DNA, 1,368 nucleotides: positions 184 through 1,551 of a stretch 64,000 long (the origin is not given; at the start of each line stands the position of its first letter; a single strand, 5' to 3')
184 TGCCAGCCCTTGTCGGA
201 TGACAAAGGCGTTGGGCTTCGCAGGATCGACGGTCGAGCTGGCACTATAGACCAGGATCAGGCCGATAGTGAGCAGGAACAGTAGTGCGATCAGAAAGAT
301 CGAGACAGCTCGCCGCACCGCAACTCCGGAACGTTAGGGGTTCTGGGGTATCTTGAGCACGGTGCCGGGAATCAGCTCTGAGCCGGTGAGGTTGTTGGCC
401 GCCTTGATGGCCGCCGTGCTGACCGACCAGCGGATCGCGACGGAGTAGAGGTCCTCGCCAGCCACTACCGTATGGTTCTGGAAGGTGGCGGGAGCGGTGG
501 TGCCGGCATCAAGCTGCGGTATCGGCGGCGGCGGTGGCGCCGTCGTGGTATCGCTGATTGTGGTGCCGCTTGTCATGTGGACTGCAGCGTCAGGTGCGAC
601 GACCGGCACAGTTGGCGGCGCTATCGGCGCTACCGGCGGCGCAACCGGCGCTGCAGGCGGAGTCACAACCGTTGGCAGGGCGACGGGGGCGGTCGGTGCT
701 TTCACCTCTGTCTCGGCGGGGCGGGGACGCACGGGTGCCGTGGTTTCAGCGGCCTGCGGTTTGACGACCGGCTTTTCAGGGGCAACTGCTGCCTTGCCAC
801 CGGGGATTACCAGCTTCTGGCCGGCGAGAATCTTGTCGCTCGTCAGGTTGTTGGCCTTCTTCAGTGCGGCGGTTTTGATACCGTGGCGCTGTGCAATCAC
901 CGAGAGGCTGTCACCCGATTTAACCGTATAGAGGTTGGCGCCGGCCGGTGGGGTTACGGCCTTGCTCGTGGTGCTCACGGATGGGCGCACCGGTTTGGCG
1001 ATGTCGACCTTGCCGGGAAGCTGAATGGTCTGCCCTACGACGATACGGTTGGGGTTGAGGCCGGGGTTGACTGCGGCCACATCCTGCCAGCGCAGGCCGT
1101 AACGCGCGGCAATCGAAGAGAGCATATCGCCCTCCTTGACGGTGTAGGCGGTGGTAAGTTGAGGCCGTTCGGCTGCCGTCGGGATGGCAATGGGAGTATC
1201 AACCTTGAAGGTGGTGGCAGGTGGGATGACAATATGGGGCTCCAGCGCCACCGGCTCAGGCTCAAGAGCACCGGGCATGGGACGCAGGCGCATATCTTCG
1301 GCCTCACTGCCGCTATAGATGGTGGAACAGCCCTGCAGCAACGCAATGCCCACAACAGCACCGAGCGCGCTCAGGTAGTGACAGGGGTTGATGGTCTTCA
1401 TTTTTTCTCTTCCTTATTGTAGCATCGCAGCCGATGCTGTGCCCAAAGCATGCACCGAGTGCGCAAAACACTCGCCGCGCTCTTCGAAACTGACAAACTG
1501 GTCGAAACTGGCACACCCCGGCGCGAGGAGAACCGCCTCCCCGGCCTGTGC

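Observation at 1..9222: Non-canonical dcw cluster: mraY absent between murF and murD, and a LysM lipoprotein inserted between murD and ftsW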

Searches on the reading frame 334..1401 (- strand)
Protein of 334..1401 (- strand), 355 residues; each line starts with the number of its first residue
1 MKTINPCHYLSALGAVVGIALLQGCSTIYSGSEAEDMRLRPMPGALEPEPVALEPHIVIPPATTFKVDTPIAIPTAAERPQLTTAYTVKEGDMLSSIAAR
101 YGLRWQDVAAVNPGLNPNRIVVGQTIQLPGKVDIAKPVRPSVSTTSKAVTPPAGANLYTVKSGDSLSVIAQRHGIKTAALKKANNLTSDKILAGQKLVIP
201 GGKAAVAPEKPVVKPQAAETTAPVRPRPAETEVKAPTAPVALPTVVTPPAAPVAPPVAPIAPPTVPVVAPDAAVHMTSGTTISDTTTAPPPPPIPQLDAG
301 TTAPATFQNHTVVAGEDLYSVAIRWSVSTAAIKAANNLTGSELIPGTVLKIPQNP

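Call 5: search_protein_families(library=pfam, proteins=[window:337-1401:-], max_evalue=0.01)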
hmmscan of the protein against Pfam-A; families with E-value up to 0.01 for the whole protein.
window:337-1401:- (355 aa): 7 families
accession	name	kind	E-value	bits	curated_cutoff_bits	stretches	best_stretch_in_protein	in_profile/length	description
PF01476.26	LysM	-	1.6e-42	143.6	20.9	3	158-200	1-43/43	LysM domain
PF23473.1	LysM3_LYK4_5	-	6.4e-17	61.8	29.3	2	158-200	5-47/48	LYK4/5 LysM3 domain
PF23472.1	LysM2_CERK1_LYK3_4_5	-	2.3e-07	31.1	27.4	0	158-200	8-54/56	LYK3/4/5 LysM2 domain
PF23446.1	LysM1_NFP_LYK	-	7.9e-06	27.1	36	0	164-200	16-54/60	NFP/LYK LysM1 domain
PF22310.2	NMB0315_dom_I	-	5.3e-05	23.9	27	0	87-112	7-32/83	NMB0315-like, domain I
PF23457.1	LysM2_NFP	-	0.0012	19.3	36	1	104-129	29-54/56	NFP LysM2 domain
PF23577.1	LysM_RLK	-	0.0036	17.8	27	0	86-106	3-23/44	LysM domain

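Call 6: search_protein_families(library=ncbifam, proteins=[window:337-1401:-], max_evalue=0.001)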
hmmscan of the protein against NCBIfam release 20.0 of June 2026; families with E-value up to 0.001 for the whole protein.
window:337-1401:- (355 aa): 17 families
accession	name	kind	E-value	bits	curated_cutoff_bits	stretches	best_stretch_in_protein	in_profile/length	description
NF008050.0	PRK10783.1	equivalog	1.2e-22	79.9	508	2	145-204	333-392/457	murein transglycosylase D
NF004974.0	PRK06347.1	equivalog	6.2e-22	78.3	701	2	84-205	406-529/592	1,4-beta-N-acetylmuramoylhydrolase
NF041208.1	celldiv_DipM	equivalog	8.5e-20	71.4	740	1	128-244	157-277/419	cell division endopeptidase DipM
NF042931.1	SAG1386_EF1546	equivalog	1.5e-16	60.9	80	2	83-127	109-156/158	SAG1386/EF1546 family surface-associated protein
TIGR02899.1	spore_safA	subfamily_domain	3.4e-16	58.9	67.85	2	88-129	1-43/44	SafA/ExsA family spore coat assembly protein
NF010495.0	PRK13914.1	equivalog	1.7e-15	57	647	1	144-208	16-80/481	invasion associated endopeptidase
NF010723.1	PRK14125.1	equivalog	2.1e-14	53.3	60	1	158-200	35-85/87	cell division suppressor protein YneA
NF052398.1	Agg_Promo_Fact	equivalog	1.4e-13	51.5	170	2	153-222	25-94/202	aggregation-promoting factor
NF050804.1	CellDivDipMCaul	equivalog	4.3e-13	48.9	900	1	145-289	348-494/634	cell division endopeptidase DipM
NF047755.1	LIC_10271_M23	exception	2e-12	47.3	180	0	154-224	23-94/207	LIC_10271 family cell wall hydrolase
NF040883.1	amid_act_ActS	equivalog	3.2e-11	43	375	2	84-148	34-98/242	amidase activator ActS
NF008399.0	PRK11198.1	equivalog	1.7e-10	41.5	134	1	142-200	82-146/149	peptidoglycan-binding protein LysM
NF033598.2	elast_bind_EbpS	equivalog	2.6e-09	36.5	300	0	307-352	448-498/498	elastin-binding protein EbpS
TIGR02907.1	spore_VI_D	equivalog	5.7e-09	36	169.85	1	156-200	300-344/344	stage VI sporulation protein D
NF008123.1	PRK10871.1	equivalog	2.7e-07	30.3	311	0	84-130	105-151/365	murein hydrolase activator NlpD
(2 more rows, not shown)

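Call 9: find_encoding_contigs(protein=window:334-1401:-, flank=10000, max_places=10)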
Protein window:334-1401:- (355 aa): 13 contigs read that carry it; 10 places shown.
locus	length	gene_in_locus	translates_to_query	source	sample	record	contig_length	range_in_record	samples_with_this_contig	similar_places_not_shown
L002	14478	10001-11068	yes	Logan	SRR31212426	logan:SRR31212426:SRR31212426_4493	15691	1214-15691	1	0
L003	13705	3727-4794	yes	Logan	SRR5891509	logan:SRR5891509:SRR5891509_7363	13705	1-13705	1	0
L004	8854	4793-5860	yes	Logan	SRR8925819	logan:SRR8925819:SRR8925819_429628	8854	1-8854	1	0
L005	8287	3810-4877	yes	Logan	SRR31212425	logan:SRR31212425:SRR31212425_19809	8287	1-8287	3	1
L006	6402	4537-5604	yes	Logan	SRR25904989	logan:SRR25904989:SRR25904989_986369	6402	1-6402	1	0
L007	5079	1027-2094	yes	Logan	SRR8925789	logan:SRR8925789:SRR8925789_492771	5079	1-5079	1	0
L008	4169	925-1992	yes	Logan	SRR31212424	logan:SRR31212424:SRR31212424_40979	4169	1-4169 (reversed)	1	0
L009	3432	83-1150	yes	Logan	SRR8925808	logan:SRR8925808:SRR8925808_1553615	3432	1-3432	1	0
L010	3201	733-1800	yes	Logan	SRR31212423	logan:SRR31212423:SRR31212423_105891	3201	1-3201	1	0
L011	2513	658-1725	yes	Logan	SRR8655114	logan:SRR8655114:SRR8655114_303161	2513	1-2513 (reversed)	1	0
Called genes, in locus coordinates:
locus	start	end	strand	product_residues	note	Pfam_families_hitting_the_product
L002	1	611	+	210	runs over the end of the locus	PF00005:ABC_tran, PF13304:AAA_21 (faint)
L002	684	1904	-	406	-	-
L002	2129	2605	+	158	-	PF02381:MraZ (faint)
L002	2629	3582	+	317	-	PF01795:Methyltransf_5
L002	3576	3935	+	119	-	-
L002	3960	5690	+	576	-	PF03717:PBP_dimer, PF21922:PBP_dimer_2 (faint), PF00905:Transpeptidase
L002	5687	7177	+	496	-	PF01225:Mur_ligase (faint), PF08245:Mur_ligase_M, PF02875:Mur_ligase_C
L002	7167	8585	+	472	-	PF01225:Mur_ligase, PF08245:Mur_ligase_M, PF02875:Mur_ligase_C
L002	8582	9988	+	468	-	PF01266:DAO (weak), PF13450:NAD_binding_8 (weak), PF08245:Mur_ligase_M, PF02875:Mur_ligase_C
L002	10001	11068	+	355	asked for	PF01476:LysM, PF23446:LysM1_NFP_LYK (faint), PF23472:LysM2_CERK1_LYK3_4_5 (faint), PF01476:LysM, PF23473:LysM3_LYK4_5 (weak), PF01476:LysM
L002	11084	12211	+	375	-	PF01098:FTSW_RODA_SPOVE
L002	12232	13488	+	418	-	PF01408:GFO_IDH_MocA, PF21252:Glyco_hydro_109_C (faint)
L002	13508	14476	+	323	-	?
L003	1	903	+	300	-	?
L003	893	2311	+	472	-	PF01225:Mur_ligase, PF08245:Mur_ligase_M, PF02875:Mur_ligase_C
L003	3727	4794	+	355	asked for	PF01476:LysM, PF23446:LysM1_NFP_LYK (faint), PF23472:LysM2_CERK1_LYK3_4_5 (faint), PF01476:LysM, PF23473:LysM3_LYK4_5 (weak), PF01476:LysM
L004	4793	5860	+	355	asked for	PF01476:LysM, PF23446:LysM1_NFP_LYK (faint), PF23472:LysM2_CERK1_LYK3_4_5 (faint), PF01476:LysM, PF23473:LysM3_LYK4_5 (weak), PF01476:LysM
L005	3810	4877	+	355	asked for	PF01476:LysM, PF23446:LysM1_NFP_LYK (faint), PF23472:LysM2_CERK1_LYK3_4_5 (faint), PF01476:LysM, PF23473:LysM3_LYK4_5 (weak), PF01476:LysM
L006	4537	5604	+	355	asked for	PF01476:LysM, PF23446:LysM1_NFP_LYK (faint), PF23472:LysM2_CERK1_LYK3_4_5 (faint), PF01476:LysM, PF23473:LysM3_LYK4_5 (weak), PF01476:LysM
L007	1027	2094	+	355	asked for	PF01476:LysM, PF23446:LysM1_NFP_LYK (faint), PF23472:LysM2_CERK1_LYK3_4_5 (faint), PF01476:LysM, PF23473:LysM3_LYK4_5 (weak), PF01476:LysM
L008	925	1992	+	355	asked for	PF01476:LysM, PF23446:LysM1_NFP_LYK (faint), PF23472:LysM2_CERK1_LYK3_4_5 (faint), PF01476:LysM, PF23473:LysM3_LYK4_5 (weak), PF01476:LysM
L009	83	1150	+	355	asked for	PF01476:LysM, PF23446:LysM1_NFP_LYK (faint), PF23472:LysM2_CERK1_LYK3_4_5 (faint), PF01476:LysM, PF23473:LysM3_LYK4_5 (weak), PF01476:LysM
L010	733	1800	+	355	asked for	PF01476:LysM, PF23446:LysM1_NFP_LYK (faint), PF23472:LysM2_CERK1_LYK3_4_5 (faint), PF01476:LysM, PF23473:LysM3_LYK4_5 (weak), PF01476:LysM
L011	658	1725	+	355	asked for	PF01476:LysM, PF23446:LysM1_NFP_LYK (faint), PF23472:LysM2_CERK1_LYK3_4_5 (faint), PF01476:LysM, PF23473:LysM3_LYK4_5 (weak), PF01476:LysM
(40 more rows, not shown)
